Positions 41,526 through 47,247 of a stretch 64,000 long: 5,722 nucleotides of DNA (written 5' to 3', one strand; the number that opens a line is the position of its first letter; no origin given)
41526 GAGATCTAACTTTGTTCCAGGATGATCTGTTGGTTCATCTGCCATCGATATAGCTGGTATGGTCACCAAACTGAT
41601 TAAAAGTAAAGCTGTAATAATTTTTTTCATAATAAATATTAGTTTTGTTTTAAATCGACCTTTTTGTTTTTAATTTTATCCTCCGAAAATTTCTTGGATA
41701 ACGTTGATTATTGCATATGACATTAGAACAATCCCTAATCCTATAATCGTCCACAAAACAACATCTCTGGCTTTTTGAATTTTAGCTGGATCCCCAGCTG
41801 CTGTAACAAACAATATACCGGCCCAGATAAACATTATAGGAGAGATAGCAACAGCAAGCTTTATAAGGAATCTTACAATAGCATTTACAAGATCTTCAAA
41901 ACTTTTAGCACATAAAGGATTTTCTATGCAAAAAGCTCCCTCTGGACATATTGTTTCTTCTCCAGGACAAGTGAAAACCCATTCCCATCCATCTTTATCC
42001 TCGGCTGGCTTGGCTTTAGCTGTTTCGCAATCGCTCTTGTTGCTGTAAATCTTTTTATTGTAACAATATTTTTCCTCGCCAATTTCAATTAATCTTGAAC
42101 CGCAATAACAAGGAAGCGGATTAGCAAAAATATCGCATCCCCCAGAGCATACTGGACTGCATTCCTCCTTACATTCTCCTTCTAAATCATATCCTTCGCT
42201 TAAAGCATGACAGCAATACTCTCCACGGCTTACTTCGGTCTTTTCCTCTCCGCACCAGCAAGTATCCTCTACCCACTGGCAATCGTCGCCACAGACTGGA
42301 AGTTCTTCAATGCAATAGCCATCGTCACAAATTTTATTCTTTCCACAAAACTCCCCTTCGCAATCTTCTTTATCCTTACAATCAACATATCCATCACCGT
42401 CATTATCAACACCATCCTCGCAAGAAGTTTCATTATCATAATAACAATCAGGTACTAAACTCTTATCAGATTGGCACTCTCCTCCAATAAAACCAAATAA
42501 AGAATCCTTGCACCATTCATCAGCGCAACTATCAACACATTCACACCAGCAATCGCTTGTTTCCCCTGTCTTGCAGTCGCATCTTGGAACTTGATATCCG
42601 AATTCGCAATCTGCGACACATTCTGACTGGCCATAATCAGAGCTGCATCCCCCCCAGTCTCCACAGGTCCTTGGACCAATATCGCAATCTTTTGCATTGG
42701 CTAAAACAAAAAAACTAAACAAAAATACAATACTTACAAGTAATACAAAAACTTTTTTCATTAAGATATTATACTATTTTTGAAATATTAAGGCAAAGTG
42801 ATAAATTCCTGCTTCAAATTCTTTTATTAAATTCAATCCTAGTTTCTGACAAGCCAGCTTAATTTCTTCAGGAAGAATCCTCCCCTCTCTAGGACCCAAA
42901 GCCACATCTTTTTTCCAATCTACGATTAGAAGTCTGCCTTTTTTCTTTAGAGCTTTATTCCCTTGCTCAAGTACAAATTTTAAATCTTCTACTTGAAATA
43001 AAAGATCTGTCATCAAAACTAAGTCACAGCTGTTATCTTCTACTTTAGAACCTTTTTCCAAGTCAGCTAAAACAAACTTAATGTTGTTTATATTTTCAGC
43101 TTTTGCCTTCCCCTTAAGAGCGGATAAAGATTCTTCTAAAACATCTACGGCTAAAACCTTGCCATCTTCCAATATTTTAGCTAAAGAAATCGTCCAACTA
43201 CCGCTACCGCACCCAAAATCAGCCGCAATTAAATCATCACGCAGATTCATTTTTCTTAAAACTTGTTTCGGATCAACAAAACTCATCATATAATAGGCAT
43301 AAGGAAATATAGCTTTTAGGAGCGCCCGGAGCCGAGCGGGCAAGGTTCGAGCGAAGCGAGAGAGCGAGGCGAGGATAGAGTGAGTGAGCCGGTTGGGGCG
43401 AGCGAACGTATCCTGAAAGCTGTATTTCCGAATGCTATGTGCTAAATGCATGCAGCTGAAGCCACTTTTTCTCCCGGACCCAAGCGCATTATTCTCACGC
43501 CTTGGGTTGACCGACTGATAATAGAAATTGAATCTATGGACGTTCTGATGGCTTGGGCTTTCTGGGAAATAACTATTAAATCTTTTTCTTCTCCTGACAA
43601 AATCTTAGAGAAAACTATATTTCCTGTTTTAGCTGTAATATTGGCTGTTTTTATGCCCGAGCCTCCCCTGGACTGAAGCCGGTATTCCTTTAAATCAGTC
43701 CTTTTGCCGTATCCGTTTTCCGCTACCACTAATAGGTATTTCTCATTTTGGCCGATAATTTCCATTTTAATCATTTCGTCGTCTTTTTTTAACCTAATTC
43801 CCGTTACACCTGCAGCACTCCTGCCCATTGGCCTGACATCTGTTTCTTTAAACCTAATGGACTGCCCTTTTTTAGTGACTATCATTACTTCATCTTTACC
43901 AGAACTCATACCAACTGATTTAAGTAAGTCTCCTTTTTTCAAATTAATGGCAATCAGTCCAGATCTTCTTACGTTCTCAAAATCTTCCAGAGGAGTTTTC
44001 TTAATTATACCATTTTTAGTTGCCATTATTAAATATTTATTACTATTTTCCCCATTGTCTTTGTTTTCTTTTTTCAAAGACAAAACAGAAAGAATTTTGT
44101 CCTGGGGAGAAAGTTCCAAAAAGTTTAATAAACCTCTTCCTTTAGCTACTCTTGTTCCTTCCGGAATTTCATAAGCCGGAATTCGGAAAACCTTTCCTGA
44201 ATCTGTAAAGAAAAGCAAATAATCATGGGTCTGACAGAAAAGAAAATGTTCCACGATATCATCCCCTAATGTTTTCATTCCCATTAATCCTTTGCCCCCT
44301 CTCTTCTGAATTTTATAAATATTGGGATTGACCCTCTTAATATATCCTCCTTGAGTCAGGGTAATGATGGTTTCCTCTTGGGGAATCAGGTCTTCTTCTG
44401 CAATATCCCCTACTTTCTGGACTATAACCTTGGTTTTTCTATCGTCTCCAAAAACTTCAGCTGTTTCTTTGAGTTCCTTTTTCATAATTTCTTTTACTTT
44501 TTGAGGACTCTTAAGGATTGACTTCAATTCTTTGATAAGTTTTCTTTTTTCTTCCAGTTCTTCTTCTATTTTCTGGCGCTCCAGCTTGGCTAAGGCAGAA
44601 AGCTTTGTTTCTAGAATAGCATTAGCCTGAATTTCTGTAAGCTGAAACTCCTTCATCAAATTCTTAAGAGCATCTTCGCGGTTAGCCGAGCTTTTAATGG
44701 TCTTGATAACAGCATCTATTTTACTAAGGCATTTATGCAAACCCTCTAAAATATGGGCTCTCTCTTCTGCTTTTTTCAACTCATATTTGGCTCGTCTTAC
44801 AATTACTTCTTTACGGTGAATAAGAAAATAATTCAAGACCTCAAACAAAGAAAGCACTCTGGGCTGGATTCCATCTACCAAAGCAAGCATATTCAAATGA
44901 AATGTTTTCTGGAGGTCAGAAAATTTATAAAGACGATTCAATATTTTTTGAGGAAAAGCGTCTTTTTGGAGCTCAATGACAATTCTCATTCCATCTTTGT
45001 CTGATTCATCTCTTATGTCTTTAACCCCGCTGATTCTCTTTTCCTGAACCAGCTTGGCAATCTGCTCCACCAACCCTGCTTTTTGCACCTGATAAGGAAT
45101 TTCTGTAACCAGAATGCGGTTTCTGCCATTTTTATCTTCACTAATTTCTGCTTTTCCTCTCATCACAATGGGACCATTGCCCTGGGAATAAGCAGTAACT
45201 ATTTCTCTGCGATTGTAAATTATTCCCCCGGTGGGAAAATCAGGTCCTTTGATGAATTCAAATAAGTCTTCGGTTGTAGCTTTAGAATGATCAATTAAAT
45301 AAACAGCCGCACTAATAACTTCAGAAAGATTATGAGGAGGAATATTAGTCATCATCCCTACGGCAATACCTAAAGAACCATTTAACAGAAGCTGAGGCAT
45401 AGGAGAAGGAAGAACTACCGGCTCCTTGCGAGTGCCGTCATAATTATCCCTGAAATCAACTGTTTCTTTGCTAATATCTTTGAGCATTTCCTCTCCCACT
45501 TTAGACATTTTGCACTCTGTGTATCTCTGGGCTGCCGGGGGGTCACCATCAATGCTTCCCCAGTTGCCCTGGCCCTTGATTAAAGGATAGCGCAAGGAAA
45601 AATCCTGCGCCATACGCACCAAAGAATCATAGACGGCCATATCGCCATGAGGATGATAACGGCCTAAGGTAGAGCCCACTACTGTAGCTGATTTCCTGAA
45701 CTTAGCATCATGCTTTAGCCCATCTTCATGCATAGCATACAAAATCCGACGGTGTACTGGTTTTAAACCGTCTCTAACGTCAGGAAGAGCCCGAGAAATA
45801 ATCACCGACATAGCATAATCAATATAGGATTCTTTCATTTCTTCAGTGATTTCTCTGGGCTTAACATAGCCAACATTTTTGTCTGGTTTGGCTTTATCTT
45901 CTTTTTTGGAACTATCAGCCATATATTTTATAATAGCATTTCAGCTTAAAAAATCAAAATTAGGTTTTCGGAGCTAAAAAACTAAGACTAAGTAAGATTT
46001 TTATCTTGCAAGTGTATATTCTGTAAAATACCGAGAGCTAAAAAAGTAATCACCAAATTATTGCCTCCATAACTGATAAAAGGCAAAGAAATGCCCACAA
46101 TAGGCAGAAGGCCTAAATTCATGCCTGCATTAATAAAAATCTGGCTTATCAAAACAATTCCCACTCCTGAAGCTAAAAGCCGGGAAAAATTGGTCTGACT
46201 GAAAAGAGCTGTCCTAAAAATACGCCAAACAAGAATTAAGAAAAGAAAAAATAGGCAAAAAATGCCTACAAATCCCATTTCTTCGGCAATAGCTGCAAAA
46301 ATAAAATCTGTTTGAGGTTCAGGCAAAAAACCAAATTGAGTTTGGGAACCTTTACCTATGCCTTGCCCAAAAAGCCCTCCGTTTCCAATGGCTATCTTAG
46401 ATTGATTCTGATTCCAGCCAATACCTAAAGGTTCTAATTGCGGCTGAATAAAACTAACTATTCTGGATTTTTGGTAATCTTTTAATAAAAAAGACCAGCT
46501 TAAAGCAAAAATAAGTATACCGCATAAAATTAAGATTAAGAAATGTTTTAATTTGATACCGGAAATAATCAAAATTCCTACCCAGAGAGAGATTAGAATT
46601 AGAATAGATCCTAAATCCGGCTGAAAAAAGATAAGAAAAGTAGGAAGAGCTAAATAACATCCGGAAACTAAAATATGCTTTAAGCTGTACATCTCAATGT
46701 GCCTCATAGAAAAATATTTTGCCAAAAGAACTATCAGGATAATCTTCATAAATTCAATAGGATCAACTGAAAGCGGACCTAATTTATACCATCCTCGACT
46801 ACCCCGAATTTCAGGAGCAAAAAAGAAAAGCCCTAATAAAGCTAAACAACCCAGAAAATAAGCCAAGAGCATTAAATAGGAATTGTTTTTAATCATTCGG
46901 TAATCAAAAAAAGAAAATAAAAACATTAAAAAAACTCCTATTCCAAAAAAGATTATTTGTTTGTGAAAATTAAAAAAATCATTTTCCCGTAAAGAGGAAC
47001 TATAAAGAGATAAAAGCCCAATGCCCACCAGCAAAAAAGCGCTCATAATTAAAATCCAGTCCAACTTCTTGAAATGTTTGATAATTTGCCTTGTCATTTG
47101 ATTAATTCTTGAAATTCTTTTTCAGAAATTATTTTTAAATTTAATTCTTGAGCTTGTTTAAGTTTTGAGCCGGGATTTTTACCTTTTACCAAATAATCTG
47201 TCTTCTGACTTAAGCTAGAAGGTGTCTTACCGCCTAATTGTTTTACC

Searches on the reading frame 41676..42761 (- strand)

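Call 64: search_protein_families(library=pfam, proteins=[window:41676-42761:-], max_evalue=0.001)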
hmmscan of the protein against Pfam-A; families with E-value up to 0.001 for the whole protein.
window:41676-42761:- (361 aa): 1 family
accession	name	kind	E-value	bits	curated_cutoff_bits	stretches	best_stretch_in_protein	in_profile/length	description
PF18895.5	T4SS_pilin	-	6.5e-07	29.8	26.6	1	286-355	3-71/71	Type IV secretion system pilin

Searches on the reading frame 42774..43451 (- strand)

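Call 64: search_protein_families(library=pfam, proteins=[window:42774-43451:-], max_evalue=0.001)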
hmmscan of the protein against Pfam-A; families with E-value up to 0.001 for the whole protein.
window:42774-43451:- (225 aa): 11 families
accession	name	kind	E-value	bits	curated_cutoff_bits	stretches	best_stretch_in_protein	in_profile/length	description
PF13847.12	Methyltransf_31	-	3.4e-17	62.9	27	1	74-180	5-113/145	Methyltransferase domain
PF13649.12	Methyltransf_25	-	3.1e-15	57.1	27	1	77-172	2-97/97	Methyltransferase domain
PF08241.18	Methyltransf_11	-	3.8e-15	56.7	21.2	1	78-176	2-95/95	Methyltransferase domain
PF08242.18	Methyltransf_12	-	1.7e-11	45.2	30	1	78-174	2-98/98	Methyltransferase domain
PF01209.24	Ubie_methyltran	-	2.3e-10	40.6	20.1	1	64-181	39-156/233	ubiE/COQ5 methyltransferase family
PF05175.20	MTS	-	7.7e-09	35.8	23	1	74-178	33-140/170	Methyltransferase small domain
PF13489.12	Methyltransf_23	-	2.2e-08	34.4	27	1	78-183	28-123/164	Methyltransferase domain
PF02390.23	Methyltransf_4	-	1.9e-06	27.9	24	1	74-130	3-59/173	Putative methyltransferase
PF01728.25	FtsJ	-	3.5e-06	27.5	24.1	1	63-147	11-97/181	FtsJ-like methyltransferase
PF03848.20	TehB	-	0.00058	19.8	20.4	1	76-162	34-118/193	Tellurite resistance protein TehB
PF06325.19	PrmA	-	0.00059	19.9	22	1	67-173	157-255/296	Ribosomal protein L11 methyltransferase (PrmA)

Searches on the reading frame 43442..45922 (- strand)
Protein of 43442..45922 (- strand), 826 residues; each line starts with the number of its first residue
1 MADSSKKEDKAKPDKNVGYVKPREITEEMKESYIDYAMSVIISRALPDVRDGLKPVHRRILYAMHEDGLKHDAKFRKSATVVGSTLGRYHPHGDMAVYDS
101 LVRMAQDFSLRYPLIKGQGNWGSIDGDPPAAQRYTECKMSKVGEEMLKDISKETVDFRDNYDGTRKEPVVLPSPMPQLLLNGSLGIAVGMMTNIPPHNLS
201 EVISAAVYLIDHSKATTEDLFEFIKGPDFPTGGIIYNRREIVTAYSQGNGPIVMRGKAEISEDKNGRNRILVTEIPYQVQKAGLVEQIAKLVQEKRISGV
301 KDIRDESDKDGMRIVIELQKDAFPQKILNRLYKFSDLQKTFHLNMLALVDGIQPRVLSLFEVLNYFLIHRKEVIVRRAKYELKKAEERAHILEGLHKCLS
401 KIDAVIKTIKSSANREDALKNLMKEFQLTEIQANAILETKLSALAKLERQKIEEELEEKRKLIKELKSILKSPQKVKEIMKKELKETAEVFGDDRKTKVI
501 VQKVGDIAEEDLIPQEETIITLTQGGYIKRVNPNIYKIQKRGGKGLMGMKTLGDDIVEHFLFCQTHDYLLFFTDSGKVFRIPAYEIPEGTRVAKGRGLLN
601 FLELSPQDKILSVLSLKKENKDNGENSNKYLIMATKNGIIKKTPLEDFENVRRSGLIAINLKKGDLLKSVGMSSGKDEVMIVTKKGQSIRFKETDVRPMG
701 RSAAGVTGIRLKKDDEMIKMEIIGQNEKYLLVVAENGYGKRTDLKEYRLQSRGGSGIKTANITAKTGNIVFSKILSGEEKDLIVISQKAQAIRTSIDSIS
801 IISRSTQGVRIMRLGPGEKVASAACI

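Call 64: search_protein_families(library=pfam, proteins=[window:43442-45922:-], max_evalue=0.001)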
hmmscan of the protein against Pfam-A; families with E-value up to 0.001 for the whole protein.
window:43442-45922:- (826 aa): 2 families
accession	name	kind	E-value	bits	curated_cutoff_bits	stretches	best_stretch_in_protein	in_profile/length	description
PF00521.26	DNA_topoisoIV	-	2.2e-162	541.3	31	1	44-485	1-432/432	DNA gyrase/topoisomerase IV, subunit A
PF03989.18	DNA_gyraseA_C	-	2.6e-67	222.5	27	6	677-722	1-46/48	DNA gyrase C-terminal domain, beta-propeller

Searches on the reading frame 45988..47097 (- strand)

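Call 64: search_protein_families(library=pfam, proteins=[window:45988-47097:-], max_evalue=0.001)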
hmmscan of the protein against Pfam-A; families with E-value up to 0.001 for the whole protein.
window:45988-47097:- (369 aa): 1 family
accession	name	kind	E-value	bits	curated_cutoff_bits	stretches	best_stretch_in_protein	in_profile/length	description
PF01098.24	FTSW_RODA_SPOVE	-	1.2e-89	301.2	26.4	1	16-366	4-355/356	Cell cycle protein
